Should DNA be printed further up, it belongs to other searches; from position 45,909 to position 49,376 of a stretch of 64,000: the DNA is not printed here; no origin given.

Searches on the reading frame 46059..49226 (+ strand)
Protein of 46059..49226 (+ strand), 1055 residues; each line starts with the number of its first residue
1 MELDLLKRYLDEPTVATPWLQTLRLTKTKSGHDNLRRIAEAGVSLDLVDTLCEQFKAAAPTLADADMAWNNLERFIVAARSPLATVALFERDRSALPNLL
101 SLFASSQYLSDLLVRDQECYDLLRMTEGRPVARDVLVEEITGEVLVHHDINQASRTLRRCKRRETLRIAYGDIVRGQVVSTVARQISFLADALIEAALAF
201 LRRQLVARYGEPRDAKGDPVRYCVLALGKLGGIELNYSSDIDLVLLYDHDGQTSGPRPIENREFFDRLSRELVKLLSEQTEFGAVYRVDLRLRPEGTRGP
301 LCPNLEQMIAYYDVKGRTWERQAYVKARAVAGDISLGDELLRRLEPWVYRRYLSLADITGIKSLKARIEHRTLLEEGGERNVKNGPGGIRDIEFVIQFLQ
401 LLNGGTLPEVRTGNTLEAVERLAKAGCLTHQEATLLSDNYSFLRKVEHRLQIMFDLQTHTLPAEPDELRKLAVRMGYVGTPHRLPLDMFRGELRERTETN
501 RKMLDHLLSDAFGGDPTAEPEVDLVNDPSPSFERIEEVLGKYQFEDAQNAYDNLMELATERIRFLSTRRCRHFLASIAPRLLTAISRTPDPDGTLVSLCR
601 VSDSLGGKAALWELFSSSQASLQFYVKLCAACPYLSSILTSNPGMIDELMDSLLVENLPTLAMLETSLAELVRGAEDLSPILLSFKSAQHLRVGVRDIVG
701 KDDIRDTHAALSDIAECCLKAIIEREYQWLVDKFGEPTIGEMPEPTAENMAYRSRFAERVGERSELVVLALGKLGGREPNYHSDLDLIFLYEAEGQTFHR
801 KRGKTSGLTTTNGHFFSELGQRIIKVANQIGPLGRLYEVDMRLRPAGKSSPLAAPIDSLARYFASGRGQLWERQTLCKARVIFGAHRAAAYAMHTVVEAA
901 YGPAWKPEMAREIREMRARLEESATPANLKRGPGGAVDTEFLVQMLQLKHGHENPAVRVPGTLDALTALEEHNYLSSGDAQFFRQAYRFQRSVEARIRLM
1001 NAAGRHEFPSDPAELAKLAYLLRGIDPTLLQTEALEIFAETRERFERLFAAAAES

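Call 8: search_protein_families(library=pfam, proteins=[window:46059-49226:+], max_evalue=0.001)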
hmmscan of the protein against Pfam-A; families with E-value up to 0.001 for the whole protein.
window:46059-49226:+ (1055 aa): 3 families
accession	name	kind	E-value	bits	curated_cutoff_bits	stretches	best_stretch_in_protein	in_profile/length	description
PF03710.21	GlnE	-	4.7e-116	387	24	2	98-341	3-250/252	Glutamate-ammonia ligase adenylyltransferase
PF08335.16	GlnD_UR_UTase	-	3.1e-47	160.6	21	2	379-504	25-137/141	GlnD PII-uridylyltransferase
PF03445.19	DUF294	-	0.00051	20.4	21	0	175-277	13-99/138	Putative nucleotidyltransferase DUF294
